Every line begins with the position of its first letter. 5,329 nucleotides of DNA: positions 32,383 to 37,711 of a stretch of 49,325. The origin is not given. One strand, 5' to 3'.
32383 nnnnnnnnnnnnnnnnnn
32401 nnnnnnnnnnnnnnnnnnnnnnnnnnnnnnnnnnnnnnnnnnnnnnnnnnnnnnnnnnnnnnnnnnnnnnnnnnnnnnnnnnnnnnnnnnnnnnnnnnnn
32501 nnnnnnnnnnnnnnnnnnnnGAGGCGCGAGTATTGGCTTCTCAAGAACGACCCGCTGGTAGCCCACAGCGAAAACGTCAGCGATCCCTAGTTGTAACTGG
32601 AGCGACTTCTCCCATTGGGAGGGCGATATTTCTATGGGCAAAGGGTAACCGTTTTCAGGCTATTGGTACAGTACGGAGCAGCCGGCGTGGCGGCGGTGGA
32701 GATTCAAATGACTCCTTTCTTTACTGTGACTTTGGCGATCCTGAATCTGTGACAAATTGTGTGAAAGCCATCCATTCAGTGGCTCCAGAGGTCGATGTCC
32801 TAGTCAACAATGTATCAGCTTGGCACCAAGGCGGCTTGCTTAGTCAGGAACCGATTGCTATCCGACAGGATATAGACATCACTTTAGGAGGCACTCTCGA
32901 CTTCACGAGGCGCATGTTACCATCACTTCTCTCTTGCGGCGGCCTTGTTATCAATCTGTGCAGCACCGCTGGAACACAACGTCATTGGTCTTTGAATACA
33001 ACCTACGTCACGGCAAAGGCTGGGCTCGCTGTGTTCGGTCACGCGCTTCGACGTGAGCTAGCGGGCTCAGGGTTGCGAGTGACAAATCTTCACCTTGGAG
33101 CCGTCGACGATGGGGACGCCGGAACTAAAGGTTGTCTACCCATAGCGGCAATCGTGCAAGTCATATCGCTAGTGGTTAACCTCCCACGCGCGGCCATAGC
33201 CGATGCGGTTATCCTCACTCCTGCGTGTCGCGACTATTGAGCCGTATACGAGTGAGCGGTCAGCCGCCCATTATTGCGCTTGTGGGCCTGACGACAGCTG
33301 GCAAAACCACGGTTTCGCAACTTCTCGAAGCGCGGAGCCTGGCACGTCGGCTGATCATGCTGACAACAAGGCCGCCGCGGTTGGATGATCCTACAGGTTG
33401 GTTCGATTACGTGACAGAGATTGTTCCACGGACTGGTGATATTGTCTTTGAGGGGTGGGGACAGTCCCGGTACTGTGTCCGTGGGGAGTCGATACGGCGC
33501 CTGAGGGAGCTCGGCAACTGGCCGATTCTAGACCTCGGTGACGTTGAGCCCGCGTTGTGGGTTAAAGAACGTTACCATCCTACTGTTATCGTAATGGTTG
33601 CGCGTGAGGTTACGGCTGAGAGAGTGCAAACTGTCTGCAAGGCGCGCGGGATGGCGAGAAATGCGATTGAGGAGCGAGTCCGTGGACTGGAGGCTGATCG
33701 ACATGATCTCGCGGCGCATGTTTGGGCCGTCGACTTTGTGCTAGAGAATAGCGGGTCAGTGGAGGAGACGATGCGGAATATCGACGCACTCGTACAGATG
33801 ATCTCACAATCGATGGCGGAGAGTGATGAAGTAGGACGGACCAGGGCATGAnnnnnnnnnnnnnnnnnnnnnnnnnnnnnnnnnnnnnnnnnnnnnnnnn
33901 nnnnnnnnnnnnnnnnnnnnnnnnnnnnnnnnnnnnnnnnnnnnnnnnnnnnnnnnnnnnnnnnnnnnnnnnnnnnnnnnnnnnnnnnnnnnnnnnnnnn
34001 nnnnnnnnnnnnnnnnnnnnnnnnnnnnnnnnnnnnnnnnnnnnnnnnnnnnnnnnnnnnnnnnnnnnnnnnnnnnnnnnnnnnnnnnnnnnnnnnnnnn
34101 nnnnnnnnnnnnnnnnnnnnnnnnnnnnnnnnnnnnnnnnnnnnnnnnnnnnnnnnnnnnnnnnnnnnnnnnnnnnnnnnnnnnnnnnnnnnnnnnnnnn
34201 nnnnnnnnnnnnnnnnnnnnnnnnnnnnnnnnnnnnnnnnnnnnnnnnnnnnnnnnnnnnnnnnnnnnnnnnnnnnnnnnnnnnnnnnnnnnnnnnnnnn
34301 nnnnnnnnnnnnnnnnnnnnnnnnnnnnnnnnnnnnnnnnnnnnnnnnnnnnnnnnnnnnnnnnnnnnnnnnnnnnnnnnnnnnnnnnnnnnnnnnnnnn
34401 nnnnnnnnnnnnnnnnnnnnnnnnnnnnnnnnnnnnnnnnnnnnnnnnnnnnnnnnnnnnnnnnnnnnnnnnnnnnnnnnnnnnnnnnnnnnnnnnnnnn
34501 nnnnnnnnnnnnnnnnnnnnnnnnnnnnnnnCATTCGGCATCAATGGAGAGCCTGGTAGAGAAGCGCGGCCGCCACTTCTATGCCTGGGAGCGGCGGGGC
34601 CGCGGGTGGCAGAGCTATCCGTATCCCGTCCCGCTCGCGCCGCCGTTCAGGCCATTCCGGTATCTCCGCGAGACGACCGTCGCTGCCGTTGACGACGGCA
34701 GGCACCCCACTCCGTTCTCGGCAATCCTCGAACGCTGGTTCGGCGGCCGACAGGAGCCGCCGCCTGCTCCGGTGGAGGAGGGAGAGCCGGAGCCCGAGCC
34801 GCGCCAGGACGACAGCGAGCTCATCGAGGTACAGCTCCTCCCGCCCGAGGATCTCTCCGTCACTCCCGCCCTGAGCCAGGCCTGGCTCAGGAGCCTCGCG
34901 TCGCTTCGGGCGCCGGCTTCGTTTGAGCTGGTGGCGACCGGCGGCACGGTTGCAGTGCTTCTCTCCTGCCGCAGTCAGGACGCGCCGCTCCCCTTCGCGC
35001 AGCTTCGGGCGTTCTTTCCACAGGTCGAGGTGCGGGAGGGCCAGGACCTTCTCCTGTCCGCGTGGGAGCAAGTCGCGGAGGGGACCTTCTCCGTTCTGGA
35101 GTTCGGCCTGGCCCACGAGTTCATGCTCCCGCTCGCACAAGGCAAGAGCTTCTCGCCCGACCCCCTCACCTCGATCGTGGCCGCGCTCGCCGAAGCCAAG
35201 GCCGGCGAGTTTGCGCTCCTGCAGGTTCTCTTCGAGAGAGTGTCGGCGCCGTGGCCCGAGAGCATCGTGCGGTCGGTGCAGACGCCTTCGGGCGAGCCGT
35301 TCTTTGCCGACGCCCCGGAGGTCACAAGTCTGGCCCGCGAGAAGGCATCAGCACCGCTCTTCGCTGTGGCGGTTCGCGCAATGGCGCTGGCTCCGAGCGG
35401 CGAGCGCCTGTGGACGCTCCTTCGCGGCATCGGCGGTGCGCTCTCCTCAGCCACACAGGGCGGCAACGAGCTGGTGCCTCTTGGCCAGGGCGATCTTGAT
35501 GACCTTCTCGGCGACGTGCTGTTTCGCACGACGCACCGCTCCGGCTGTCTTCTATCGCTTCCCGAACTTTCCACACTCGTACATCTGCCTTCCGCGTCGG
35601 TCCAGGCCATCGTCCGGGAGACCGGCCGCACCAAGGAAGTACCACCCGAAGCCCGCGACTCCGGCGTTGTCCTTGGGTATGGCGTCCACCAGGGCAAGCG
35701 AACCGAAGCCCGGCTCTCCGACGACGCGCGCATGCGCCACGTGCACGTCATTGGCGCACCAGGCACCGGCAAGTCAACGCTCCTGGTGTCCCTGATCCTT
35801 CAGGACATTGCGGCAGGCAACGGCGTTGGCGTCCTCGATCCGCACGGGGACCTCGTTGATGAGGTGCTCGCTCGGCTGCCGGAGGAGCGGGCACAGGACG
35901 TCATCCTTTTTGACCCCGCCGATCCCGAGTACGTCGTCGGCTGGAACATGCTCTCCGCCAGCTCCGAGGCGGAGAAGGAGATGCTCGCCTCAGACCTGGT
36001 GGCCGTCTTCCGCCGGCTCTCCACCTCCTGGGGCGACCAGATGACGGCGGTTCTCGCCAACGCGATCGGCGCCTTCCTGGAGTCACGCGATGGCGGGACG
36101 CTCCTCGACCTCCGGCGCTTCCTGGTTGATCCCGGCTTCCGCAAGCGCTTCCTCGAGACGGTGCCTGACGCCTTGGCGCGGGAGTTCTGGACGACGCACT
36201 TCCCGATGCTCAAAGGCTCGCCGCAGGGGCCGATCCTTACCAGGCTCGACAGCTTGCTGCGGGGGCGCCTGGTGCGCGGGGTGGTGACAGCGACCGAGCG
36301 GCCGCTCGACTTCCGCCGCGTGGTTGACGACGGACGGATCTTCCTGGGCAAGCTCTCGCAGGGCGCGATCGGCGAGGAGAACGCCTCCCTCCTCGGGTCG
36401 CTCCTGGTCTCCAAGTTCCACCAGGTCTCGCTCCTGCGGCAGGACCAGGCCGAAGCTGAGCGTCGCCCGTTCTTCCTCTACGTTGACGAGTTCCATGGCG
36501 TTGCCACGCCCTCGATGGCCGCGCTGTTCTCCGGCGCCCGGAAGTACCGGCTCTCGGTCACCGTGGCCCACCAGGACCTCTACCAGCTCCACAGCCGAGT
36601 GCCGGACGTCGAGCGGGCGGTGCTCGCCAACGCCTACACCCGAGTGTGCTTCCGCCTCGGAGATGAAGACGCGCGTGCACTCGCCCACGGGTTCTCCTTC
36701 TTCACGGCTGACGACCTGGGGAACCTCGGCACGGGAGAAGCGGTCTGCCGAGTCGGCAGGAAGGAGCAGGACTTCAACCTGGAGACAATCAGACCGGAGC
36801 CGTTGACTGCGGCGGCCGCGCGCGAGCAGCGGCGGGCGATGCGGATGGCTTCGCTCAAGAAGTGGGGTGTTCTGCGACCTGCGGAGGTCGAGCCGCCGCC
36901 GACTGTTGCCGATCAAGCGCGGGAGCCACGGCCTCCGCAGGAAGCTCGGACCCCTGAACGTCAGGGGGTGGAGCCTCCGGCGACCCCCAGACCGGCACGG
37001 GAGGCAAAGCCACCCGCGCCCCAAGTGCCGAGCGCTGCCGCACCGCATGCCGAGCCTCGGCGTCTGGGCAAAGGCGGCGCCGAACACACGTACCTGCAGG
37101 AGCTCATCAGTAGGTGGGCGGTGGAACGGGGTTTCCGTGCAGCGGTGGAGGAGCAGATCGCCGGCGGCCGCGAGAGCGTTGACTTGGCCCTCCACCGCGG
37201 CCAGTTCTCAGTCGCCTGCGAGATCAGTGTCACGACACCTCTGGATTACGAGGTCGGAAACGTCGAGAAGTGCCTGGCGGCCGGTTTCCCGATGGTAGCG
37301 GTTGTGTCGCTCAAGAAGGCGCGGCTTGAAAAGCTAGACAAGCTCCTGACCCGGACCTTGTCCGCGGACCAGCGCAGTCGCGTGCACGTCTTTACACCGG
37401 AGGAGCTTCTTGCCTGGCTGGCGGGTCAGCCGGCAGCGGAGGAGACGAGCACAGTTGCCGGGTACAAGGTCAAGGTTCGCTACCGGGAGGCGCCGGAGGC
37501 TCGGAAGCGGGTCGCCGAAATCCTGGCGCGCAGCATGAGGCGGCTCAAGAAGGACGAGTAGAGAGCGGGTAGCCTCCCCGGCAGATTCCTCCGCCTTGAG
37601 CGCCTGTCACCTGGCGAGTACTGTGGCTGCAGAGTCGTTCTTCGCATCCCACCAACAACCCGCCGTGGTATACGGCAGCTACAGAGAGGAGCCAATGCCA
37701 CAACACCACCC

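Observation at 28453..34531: Candidate novel system: split PEP-synthase-type phosphotransfer enzyme with a toroid-repeat domain, plus MBL hydrolase, SDR, guanylate-kinase-like protein and membrane protein in one tight operon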

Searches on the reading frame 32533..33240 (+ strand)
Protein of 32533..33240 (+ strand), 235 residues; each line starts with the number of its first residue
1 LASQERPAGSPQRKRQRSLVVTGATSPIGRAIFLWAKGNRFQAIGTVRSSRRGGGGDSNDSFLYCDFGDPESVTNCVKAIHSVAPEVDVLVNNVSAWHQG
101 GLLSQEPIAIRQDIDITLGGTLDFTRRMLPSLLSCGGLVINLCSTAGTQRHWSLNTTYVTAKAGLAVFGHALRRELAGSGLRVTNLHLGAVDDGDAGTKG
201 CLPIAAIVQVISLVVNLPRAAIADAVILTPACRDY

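Call 3: search_protein_families(library=pfam, proteins=[window:32533-33240:+], max_evalue=0.01)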
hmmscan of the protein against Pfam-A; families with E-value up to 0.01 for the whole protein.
window:32533-33240:+ (235 aa): 2 families
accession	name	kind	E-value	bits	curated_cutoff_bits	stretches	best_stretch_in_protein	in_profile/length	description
PF00106.31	adh_short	-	2.7e-21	76.4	26.6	1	20-192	4-183/195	short chain dehydrogenase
PF13561.12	adh_short_C2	-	8.1e-16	58.8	27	1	60-192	45-177/236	Enoyl-(Acyl carrier protein) reductase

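Call 4: search_protein_families(library=padloc, proteins=[window:32533-33240:+], max_evalue=0.01)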
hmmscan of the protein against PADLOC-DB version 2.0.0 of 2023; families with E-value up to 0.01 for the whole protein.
window:32533-33240:+ (235 aa): 0 families

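Call 7: search_protein_families(library=ncbifam, proteins=[window:32533-33240:+], max_evalue=0.01)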
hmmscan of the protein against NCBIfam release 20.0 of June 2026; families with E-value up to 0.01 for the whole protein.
window:32533-33240:+ (235 aa): 147 families (the best 25 are shown)
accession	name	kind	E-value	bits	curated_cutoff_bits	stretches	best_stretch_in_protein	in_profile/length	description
NF005672.0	PRK07454.1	equivalog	6.3e-20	71.4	234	1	16-230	6-236/241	SDR family oxidoreductase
NF006118.0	PRK08264.1-4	subfamily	3e-18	66.2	279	1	18-192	7-182/244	SDR family oxidoreductase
NF005878.0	PRK07825.1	subfamily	4.8e-18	65.5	287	1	15-192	8-188/278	short chain dehydrogenase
NF006073.0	PRK08219.1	equivalog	5.3e-18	65.6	218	1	16-192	3-175/227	SDR family oxidoreductase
NF009466.0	PRK12826.1-2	subfamily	5.4e-18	65.4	222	1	16-226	3-222/248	3-oxoacyl-ACP reductase FabG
NF005095.0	PRK06523.1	subfamily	1.7e-17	63.8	231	1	16-192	10-187/261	oxidoreductase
NF006119.0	PRK08264.1-5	subfamily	5.1e-17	62.1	249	1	16-192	6-175/233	SDR family oxidoreductase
NF004526.0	PRK05872.1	subfamily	7.7e-17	61.3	276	1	15-192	9-191/297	short-chain dehydrogenase/reductase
NF004824.0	PRK06180.1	subfamily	6.7e-16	58.3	298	1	15-189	3-181/279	oxidoreductase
NF005893.0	PRK07856.1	equivalog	8.1e-16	58.1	255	1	15-197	8-188/255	SDR family oxidoreductase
NF006565.0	PRK09072.1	equivalog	1.8e-15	57.2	238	1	16-184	5-177/265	SDR family oxidoreductase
NF005559.1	PRK07231.1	subfamily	2.7e-15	56.6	215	1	16-191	4-186/249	glucose 1-dehydrogenase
NF004823.0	PRK06179.1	subfamily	7e-15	55.2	310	1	15-184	4-172/271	oxidoreductase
NF005854.0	PRK07775.1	equivalog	7.8e-15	54.9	260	1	14-191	9-192/274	SDR family oxidoreductase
NF052558.1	MBtsdlDhBudC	equivalog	9.1e-15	54.9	270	1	17-188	4-179/250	meso-2,3-butanediol dehydrogenase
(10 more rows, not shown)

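Call 17: search_protein_families(library=phrogs, proteins=[window:32533-33240:+], max_evalue=0.01)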
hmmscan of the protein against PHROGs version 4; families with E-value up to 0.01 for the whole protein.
window:32533-33240:+ (235 aa): 1 family
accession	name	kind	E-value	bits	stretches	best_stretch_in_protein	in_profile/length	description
phrog_3142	-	moron, auxiliary metabolic gene and host takeover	4.4e-22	79.2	1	16-195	287-470/596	FabG-like 3-oxoacyl-(acyl-carrier-protein) reductase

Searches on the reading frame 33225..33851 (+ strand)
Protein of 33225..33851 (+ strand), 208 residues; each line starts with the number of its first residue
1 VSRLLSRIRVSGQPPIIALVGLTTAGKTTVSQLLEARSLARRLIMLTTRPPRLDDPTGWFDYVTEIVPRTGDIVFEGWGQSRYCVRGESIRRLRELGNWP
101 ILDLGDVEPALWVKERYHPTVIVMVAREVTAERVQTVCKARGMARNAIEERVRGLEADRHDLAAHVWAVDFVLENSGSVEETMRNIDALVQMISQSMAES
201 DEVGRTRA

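Call 3: search_protein_families(library=pfam, proteins=[window:33225-33851:+], max_evalue=0.01)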
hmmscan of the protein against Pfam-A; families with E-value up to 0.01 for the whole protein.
window:33225-33851:+ (208 aa): 1 family
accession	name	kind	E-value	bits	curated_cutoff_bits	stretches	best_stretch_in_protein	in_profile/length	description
PF13354.11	Beta-lactamase2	-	0.0025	17.6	22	1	124-198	93-157/214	Beta-lactamase enzyme family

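Call 4: search_protein_families(library=padloc, proteins=[window:33225-33851:+], max_evalue=0.01)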
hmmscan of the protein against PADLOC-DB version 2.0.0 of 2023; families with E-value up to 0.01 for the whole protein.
window:33225-33851:+ (208 aa): 0 families

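Call 7: search_protein_families(library=ncbifam, proteins=[window:33225-33851:+], max_evalue=0.01)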
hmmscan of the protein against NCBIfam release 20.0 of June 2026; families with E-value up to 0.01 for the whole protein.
window:33225-33851:+ (208 aa): 5 families
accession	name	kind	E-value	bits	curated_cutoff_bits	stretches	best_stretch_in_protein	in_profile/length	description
TIGR00152.1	TIGR00152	equivalog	0.00014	21.8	65.55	0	16-36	1-21/188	dephospho-CoA kinase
NF040667.1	hom_kin_desulfo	exception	0.001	18.9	197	0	16-37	2-23/163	homoserine kinase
NF002879.0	PRK03333.1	equivalog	0.0011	18.1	215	1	117-190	124-190/395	dephospho-CoA kinase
TIGR03263.1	guanyl_kin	equivalog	0.0017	18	160.45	1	17-153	4-146/180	guanylate kinase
NF006226.0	PRK08356.1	equivalog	0.0034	17.1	189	0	16-41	7-32/195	hypothetical protein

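Call 17: search_protein_families(library=phrogs, proteins=[window:33225-33851:+], max_evalue=0.01)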
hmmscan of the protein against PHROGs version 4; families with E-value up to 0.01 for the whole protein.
window:33225-33851:+ (208 aa): 2 families
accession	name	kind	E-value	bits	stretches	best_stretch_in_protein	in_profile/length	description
phrog_1815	-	other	4.1e-06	28.2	1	15-54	4-43/197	guanylate kinase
phrog_139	-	other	0.00019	21.9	0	147-195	222-265/342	deoxynucleoside monophosphate kinase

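Call 41: find_homologous_proteins(query=window:33225-33851:+, max_evalue=0.001)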
Query window:33225-33851:+ (208 aa): 1 proteins with E <= 0.001 among 1048 candidates.
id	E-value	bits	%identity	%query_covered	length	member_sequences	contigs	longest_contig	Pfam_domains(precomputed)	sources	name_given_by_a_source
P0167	3.2e-126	437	99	96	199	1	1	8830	-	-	-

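Call 51: search_solved_structures(query=window:33225-33851:+, max_evalue=1)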
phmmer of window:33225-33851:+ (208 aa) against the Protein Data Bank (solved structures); distinct sequences matched with E-value up to 1: 3.
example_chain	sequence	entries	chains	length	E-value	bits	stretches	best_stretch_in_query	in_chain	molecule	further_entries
2if2_A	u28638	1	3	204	0.0074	19.3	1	135-195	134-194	Dephospho-CoA kinase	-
1uf9_A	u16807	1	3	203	0.066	16.2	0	115-193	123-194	TT1252 protein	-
7o5b_g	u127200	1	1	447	0.61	13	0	6-34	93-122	Signal recognition particle protein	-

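Call 87: search_protein_families(library=pfam, proteins=[window:33225-33851:+], max_evalue=5)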
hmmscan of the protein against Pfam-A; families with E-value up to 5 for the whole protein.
window:33225-33851:+ (208 aa): 3 families
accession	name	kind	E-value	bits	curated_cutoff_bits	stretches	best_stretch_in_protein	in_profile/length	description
PF13354.11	Beta-lactamase2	-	0.0025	17.6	22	1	124-198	93-157/214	Beta-lactamase enzyme family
PF13238.12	AAA_18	-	0.07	14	29.4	1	17-37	1-21/128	AAA domain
PF06414.18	Zeta_toxin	-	0.15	11.9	22.3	1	11-38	13-40/199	Zeta toxin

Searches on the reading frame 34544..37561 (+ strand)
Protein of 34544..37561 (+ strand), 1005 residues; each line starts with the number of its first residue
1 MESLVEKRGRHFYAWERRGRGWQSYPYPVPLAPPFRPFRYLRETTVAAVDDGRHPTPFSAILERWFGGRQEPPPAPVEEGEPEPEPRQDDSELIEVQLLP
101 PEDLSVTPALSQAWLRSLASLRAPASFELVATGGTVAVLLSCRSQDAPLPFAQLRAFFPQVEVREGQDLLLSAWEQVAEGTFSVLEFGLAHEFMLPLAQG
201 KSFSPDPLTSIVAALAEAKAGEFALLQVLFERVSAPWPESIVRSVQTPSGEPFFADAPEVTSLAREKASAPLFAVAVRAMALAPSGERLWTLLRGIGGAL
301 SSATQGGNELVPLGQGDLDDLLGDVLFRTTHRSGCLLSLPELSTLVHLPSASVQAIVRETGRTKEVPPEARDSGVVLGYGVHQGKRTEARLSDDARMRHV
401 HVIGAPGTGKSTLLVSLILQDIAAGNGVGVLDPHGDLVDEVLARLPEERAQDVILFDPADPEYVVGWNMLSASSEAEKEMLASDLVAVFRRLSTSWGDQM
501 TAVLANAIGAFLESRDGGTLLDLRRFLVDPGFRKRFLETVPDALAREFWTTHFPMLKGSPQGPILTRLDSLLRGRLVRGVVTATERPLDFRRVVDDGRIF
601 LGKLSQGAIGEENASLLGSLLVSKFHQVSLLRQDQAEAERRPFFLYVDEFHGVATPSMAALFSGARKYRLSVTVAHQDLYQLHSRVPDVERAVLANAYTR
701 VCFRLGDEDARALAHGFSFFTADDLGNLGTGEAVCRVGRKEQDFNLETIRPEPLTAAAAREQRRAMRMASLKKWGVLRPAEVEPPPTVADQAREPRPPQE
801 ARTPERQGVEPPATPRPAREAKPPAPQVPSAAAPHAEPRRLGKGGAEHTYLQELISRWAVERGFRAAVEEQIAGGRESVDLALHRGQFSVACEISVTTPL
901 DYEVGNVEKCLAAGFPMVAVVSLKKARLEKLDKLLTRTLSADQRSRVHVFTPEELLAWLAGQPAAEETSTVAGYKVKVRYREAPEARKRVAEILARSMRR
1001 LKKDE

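Call 3: search_protein_families(library=pfam, proteins=[window:34544-37561:+], max_evalue=0.01)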
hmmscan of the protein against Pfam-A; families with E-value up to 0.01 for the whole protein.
window:34544-37561:+ (1005 aa): 8 families
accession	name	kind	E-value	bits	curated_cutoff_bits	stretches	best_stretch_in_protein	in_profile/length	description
PF10412.15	TrwB_AAD_bind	-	1.8e-07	30.8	20.5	1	394-525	12-137/387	Type IV secretion-system coupling protein DNA-binding domain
PF02534.20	T4SS-DNA_transf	-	2.3e-06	27.2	20.1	1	391-471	38-115/468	Type IV secretory system Conjugative DNA transfer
PF13191.12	AAA_16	-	8.2e-05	23.6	32.6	0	396-438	23-63/167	AAA ATPase domain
PF25199.1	nSTAND_NTPase5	-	0.0001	22.6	34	1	391-476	35-122/145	Novel STAND NTPase 5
PF01935.23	DUF87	-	0.00021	21.9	23.2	1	397-441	23-68/220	Helicase HerA, central domain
PF12696.13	TraG-D_C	-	0.00022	21.6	22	1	643-709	2-70/126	TraM recognition site of TraD and TraG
PF01580.24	FtsK_SpoIIIE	-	0.0029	17.5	24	1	389-419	30-61/221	FtsK/SpoIIIE family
PF03308.22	MeaB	-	0.0093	15.4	23.1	0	395-431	31-67/273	Methylmalonyl Co-A mutase-associated GTPase MeaB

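Call 4: search_protein_families(library=padloc, proteins=[window:34544-37561:+], max_evalue=0.01)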
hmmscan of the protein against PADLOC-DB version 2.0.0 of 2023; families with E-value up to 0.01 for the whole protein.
window:34544-37561:+ (1005 aa): 3 families
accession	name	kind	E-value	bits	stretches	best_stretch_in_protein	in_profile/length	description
PDLC04140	mad8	-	7.6e-22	76.2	1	393-734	23-285/314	mads_8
PDLC01055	HerA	-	0.005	13.7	1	373-430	134-190/532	Type III coevolved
PDLC04105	HerA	-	0.0054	13.3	0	396-436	165-206/576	-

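Call 7: search_protein_families(library=ncbifam, proteins=[window:34544-37561:+], max_evalue=0.01)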
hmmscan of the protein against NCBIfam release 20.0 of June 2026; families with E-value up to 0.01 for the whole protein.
window:34544-37561:+ (1005 aa): 6 families
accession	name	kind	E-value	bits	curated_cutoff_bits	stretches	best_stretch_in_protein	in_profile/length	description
TIGR03743.1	SXT_TraD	subfamily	5e-12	45.1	366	2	361-470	140-251/636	conjugative transfer system coupling protein TraD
NF045973.1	conju_CD1115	equivalog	5.2e-11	42.1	250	2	388-480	15-105/442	VirD4-like conjugal transfer protein, CD1115 family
NF041447.1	TrbC_conju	equivalog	5.8e-08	31.6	800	1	373-432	104-164/685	F-type conjugative transfer protein TrbC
TIGR03754.1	conj_TOL_TraD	equivalog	4e-05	22.3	647.55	1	374-437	158-220/643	type IV conjugative transfer system coupling protein TraD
NF045975.1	VirB4_plasma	equivalog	0.0043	14.8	590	1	401-434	519-552/894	Mbov_0397 family ICE element conjugal transfer ATPase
NF041326.1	Bacteroid_MobC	subfamily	0.005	15.3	900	0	645-697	460-512/655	conjugal transfer protein MobC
